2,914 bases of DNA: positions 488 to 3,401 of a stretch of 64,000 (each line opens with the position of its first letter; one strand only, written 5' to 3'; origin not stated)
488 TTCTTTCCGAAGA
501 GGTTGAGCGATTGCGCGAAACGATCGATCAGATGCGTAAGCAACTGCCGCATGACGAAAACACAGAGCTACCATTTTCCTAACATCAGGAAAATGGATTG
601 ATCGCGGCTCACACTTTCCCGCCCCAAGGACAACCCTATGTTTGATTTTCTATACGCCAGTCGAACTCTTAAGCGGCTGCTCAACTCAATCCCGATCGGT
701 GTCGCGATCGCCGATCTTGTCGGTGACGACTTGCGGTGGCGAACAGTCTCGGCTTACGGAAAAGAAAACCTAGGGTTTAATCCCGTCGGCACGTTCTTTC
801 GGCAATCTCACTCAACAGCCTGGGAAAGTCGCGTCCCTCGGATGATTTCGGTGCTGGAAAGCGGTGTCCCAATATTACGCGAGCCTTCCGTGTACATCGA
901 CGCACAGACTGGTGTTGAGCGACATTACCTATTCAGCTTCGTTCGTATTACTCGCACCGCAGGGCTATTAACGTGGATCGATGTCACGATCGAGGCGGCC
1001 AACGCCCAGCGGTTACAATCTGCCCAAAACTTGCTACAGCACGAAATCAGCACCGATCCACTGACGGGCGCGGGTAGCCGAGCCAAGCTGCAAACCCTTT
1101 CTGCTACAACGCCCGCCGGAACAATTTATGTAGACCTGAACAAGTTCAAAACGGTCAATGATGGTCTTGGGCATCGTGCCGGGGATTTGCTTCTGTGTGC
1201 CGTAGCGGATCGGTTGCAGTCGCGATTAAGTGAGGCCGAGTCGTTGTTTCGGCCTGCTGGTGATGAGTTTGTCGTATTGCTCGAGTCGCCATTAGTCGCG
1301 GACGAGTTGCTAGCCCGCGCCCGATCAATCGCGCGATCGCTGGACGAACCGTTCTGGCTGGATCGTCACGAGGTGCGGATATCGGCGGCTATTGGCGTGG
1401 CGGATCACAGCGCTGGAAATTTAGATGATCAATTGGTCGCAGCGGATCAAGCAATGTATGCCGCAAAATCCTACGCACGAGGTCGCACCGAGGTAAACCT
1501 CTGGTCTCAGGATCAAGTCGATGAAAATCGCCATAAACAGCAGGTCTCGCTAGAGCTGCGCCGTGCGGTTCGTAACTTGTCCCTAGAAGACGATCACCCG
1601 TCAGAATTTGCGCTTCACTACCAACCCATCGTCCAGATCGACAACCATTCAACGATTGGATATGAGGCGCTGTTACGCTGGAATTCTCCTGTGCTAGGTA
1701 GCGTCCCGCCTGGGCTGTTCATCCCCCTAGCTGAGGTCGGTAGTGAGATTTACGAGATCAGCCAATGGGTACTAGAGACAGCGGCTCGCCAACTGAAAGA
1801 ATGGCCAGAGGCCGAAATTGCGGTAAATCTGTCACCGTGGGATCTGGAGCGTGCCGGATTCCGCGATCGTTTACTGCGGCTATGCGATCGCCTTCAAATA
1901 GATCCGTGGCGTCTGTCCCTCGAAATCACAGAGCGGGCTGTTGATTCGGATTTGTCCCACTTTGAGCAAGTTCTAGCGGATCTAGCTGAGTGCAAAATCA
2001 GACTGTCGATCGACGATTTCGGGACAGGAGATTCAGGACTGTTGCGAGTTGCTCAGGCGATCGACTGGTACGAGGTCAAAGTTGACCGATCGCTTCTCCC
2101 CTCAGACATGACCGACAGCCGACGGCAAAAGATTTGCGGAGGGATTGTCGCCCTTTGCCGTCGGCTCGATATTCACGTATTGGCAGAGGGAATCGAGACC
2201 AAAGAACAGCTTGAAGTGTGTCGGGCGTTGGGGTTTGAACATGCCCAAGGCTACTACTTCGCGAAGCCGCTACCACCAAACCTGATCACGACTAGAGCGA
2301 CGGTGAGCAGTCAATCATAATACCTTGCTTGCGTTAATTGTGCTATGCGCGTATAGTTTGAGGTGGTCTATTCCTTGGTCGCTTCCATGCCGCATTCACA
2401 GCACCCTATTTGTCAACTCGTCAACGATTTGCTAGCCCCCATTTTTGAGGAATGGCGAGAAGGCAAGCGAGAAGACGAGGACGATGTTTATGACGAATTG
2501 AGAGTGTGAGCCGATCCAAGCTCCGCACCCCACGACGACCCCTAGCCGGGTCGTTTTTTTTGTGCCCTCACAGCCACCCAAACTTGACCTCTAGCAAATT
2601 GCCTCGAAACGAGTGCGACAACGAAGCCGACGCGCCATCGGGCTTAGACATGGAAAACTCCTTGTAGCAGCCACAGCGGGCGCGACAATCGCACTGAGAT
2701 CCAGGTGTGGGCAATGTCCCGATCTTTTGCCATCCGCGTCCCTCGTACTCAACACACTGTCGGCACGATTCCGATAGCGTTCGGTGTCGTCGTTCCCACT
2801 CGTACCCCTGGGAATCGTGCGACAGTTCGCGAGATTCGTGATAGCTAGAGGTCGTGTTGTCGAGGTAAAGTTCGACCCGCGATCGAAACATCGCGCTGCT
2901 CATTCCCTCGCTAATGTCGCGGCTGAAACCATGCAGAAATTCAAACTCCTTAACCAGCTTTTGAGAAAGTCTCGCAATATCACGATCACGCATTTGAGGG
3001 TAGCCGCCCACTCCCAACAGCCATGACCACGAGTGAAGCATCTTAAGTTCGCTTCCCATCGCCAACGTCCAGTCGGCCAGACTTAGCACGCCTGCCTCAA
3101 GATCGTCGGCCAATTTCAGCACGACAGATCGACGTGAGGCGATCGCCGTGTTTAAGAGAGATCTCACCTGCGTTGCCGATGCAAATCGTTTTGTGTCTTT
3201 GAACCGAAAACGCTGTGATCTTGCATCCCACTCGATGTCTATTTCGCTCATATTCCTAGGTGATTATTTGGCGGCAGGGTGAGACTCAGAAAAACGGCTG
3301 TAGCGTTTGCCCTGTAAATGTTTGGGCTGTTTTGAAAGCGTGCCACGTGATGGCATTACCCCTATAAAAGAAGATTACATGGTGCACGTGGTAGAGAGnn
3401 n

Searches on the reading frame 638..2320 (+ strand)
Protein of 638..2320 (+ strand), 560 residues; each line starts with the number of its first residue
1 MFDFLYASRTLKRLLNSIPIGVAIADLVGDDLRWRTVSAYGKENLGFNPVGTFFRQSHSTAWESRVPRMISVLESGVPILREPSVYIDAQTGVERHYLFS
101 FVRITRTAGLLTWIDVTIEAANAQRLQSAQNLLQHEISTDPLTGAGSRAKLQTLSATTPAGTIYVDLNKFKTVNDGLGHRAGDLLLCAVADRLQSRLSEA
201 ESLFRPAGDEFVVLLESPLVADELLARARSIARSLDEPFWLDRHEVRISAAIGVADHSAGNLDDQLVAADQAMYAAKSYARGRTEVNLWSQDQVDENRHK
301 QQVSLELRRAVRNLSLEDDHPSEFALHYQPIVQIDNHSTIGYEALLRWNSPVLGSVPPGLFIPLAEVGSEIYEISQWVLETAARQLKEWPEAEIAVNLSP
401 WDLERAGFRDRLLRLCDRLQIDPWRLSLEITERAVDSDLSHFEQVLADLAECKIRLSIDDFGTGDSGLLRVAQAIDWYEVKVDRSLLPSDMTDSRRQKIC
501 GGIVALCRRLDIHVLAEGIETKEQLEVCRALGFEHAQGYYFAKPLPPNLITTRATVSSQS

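Call 9: search_protein_families(library=phrogs, proteins=[window:638-2320:+])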
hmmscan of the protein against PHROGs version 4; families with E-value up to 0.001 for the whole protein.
window:638-2320:+ (560 aa): 9 families
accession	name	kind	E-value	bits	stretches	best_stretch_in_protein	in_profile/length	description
phrog_11823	-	unknown function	4.5e-98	330.4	1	123-551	248-681/693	-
phrog_22021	-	unknown function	9.3e-39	133.9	1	321-546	539-768/782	-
phrog_5594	-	unknown function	1.7e-32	114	1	82-291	305-520/528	-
phrog_14602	-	unknown function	7.1e-21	75.5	1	122-281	163-331/336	-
phrog_9661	-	unknown function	5.2e-16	59.9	1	110-283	91-271/274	-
phrog_8342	-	unknown function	2.6e-09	37.5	1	125-278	236-399/407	-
phrog_34213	-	unknown function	1.2e-07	32.1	1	153-286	325-464/472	-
phrog_26035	-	unknown function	6.8e-07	29.6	1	164-285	328-442/446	-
phrog_32988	-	unknown function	2.2e-06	28.2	1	426-542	102-211/229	-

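Call 10: search_protein_families(library=pfam, proteins=[window:638-2320:+])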
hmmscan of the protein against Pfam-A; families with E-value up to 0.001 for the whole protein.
window:638-2320:+ (560 aa): 2 families
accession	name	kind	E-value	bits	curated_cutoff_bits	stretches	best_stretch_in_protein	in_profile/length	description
PF00563.25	EAL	-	5.2e-61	206.5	31.3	1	322-544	11-236/236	EAL domain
PF00990.26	GGDEF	-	1.3e-25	90.4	23.8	1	156-281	29-159/161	Diguanylate cyclase, GGDEF domain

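Call 38: find_encoding_contigs(protein=window:638-2320:+, flank=10000, max_places=3)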
Protein window:638-2320:+ (560 aa): 18 contigs read that carry it; 3 places shown.
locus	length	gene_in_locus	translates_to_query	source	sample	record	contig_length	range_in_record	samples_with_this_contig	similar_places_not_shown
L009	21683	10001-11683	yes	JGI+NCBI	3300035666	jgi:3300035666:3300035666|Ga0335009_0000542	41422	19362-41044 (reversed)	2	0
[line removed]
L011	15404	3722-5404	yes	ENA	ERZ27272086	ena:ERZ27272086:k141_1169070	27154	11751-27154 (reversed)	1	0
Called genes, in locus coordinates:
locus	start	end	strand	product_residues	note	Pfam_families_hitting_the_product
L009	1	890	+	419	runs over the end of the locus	-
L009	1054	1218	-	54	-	-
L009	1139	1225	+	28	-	-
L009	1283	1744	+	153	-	-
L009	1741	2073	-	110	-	-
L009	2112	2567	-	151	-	-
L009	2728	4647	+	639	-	-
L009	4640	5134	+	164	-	-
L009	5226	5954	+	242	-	-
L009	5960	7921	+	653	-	-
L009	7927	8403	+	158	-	-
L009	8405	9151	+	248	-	PF26363:Phospholipase-like (weak)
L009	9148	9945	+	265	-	-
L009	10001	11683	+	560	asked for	PF00990:GGDEF, PF00563:EAL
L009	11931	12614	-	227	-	-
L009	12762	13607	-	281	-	-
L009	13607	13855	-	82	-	-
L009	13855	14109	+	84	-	-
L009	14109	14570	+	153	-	-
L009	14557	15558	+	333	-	PF03237:Terminase_6N (weak)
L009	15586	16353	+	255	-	PF04383:KilA-N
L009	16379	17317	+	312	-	-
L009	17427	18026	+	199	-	PF17289:Terminase_6C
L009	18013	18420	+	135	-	-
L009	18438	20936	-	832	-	-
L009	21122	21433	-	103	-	-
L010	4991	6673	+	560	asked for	PF00990:GGDEF, PF00563:EAL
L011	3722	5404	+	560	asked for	PF00990:GGDEF, PF00563:EAL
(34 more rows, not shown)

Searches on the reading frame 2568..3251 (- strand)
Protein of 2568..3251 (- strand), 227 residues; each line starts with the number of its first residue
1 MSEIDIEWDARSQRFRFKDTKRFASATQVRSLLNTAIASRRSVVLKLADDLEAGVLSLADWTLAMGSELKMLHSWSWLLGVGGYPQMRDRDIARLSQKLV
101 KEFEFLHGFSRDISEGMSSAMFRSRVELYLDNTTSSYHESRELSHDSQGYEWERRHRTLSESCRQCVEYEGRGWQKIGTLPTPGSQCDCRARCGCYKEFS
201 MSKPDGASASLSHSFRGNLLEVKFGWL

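Call 9: search_protein_families(library=phrogs, proteins=[window:2568-3251:-])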
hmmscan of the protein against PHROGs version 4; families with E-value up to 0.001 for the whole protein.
window:2568-3251:- (227 aa): 1 family
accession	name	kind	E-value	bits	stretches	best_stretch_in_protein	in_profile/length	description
phrog_24776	-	unknown function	6.9e-41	141.5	1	5-204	7-208/218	-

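Call 10: search_protein_families(library=pfam, proteins=[window:2568-3251:-])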
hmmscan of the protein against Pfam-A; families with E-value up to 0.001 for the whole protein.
window:2568-3251:- (227 aa): 0 families

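Call 103: search_solved_structures(query=window:2568-3251:-, max_evalue=0.01)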
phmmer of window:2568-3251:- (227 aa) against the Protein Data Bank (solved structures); distinct sequences matched with E-value up to 0.01: 0.
